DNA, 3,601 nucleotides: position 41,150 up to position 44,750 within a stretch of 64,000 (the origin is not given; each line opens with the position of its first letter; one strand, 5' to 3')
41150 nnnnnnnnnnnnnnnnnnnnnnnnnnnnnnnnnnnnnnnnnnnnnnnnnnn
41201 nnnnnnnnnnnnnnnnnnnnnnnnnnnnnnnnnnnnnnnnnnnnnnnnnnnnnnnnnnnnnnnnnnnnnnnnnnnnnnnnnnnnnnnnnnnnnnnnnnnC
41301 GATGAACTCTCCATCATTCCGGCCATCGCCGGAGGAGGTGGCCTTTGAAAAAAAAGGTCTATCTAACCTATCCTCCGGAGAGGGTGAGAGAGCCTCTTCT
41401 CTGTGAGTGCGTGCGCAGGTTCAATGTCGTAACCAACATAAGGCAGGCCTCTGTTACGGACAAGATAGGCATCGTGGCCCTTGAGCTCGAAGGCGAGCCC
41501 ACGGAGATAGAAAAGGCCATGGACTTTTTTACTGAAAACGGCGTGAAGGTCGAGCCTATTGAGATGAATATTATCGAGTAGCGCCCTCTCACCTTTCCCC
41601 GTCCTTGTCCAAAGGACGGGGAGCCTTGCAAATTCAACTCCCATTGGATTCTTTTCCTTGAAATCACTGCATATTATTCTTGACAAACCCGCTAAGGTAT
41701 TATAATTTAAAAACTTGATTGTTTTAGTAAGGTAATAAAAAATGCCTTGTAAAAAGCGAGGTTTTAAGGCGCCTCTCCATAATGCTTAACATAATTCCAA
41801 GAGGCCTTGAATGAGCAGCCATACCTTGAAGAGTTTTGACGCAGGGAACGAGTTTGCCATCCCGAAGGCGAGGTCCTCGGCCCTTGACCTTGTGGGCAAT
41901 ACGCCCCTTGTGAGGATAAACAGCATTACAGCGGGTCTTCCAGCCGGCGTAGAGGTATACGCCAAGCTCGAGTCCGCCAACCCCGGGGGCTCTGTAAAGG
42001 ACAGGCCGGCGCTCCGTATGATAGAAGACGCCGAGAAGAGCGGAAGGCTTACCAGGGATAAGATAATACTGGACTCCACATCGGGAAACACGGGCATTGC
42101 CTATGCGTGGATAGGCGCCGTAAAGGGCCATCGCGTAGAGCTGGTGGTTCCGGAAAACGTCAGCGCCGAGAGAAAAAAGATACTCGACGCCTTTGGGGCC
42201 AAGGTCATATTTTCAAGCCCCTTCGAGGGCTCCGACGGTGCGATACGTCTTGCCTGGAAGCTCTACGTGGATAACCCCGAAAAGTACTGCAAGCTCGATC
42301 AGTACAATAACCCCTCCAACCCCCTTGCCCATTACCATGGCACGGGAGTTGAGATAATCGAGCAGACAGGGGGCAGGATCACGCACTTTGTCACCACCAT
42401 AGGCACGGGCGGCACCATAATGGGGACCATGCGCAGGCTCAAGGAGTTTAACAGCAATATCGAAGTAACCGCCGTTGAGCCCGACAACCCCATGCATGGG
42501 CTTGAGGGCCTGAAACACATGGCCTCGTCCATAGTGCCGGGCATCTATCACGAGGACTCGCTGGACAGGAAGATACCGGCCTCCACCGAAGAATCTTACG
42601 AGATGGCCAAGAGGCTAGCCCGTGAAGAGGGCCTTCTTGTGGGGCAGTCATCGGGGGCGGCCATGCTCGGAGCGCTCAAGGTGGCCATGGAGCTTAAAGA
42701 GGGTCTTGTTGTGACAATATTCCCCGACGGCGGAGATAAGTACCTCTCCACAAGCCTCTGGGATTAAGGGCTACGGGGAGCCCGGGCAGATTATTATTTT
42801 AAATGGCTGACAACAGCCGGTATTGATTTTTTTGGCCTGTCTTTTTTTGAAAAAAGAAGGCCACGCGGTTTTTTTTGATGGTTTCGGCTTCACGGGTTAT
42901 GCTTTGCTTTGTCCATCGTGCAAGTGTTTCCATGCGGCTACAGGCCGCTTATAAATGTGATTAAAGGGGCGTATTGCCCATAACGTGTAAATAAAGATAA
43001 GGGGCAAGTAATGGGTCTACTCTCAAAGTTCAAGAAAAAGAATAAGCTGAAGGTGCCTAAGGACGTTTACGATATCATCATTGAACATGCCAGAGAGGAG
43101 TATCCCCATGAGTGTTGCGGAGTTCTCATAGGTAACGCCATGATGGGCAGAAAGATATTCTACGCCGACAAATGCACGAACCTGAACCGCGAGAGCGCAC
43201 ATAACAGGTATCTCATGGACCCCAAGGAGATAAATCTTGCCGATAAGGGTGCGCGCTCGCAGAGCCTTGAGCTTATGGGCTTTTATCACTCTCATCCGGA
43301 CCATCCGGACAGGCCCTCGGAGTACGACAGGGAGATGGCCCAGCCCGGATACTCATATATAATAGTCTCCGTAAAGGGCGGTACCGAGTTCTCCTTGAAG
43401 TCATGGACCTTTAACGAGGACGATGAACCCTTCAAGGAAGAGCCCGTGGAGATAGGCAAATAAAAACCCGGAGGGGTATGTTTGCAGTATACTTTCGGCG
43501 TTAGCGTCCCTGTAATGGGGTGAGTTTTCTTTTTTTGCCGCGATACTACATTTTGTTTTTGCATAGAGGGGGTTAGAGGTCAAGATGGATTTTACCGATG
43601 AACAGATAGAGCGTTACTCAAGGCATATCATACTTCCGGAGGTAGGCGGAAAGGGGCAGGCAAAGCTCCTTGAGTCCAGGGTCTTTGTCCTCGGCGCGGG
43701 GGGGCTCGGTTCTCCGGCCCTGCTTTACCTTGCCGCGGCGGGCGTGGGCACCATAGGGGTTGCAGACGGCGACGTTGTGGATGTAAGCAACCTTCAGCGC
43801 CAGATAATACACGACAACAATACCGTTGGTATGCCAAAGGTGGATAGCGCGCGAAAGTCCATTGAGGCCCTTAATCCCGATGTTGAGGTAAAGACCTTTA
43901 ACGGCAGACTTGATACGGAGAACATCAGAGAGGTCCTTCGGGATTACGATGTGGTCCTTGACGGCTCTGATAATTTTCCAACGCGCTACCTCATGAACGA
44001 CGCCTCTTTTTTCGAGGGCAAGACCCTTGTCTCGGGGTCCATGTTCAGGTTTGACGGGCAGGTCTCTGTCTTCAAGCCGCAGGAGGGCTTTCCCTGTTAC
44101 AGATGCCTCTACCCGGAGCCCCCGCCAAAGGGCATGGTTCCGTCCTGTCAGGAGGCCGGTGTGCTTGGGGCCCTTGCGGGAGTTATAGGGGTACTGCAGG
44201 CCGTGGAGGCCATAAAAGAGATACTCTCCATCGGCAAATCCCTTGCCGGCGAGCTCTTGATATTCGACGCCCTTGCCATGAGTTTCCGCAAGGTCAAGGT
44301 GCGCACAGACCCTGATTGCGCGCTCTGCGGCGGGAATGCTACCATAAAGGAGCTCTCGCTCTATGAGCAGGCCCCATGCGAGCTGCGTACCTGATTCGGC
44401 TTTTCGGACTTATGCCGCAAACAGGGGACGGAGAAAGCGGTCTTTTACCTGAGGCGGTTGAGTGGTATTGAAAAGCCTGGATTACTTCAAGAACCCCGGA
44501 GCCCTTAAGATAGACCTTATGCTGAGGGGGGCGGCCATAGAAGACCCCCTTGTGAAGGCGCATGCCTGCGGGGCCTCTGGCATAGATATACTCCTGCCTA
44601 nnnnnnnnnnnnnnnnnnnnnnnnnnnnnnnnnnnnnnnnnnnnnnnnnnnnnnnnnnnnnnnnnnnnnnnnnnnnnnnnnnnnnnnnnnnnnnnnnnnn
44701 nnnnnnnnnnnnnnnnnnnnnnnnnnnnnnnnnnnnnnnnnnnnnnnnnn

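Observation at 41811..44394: CysM/CysK-like enzyme, JAMM protease and E1 form a CysO/Mec+/MoeZ-like trio downstream of the riboswitch operon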

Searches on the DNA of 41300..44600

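Call 30: search_rna_families(source=window, start=41300, end=44600, threshold=evalue, max_evalue=1)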
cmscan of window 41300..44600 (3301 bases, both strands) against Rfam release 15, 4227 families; matches with E-value up to 1: 0.
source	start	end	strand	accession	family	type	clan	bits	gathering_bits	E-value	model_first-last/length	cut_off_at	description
